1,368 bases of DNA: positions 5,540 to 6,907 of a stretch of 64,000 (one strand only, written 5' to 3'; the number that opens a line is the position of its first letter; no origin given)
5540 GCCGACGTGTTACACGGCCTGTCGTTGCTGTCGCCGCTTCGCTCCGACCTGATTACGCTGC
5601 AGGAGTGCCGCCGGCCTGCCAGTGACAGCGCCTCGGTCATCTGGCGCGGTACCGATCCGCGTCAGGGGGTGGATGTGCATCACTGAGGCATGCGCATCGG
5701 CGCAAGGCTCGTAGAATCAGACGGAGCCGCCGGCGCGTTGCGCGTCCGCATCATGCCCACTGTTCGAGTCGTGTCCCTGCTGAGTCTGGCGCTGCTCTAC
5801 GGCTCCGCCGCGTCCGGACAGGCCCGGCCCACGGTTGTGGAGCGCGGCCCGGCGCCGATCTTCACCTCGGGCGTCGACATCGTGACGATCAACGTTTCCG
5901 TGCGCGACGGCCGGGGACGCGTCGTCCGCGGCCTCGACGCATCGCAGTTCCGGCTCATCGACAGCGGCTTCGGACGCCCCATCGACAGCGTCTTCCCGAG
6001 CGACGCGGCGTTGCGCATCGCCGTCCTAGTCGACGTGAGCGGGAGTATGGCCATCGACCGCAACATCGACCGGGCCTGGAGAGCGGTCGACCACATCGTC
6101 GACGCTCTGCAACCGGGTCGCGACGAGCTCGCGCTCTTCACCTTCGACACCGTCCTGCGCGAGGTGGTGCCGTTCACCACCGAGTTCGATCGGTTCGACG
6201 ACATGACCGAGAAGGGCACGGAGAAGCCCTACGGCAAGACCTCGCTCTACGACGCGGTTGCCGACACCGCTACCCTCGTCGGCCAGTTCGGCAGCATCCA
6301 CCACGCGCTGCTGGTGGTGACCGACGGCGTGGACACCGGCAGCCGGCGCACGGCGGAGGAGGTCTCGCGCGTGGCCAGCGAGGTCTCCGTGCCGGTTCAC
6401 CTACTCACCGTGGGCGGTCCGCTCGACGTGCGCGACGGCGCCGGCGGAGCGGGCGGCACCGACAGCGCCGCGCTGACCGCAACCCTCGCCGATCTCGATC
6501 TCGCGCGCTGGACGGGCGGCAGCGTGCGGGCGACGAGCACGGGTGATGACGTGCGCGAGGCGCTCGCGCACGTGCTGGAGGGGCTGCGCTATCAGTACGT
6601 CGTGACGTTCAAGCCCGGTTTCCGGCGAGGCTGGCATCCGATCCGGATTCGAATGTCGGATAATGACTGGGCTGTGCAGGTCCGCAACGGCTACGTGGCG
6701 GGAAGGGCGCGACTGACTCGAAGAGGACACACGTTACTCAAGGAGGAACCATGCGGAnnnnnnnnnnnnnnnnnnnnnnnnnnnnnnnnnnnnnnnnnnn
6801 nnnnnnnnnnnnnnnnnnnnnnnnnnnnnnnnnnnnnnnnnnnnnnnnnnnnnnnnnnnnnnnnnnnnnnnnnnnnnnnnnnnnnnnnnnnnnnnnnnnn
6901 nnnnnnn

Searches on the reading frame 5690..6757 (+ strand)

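Call 22: search_protein_families(library=pfam, proteins=[window:5690-6757:+], max_evalue=0.01)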
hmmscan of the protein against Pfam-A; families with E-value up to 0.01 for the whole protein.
window:5690-6757:+ (356 aa): 4 families
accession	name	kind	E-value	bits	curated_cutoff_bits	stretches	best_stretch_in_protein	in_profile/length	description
PF05762.20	VWA_CoxE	-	2.1e-09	37.6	26.4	1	94-239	40-183/222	VWA domain containing CoxE-like protein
PF13519.12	VWA_2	-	1.7e-07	32.3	27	1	111-213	2-106/107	von Willebrand factor type A domain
PF00092.34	VWA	-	7.7e-06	26.7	23.8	1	110-242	2-140/174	von Willebrand factor type A domain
PF13768.12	VWA_3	-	0.0044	17.5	27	1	109-242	2-134/155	von Willebrand factor type A domain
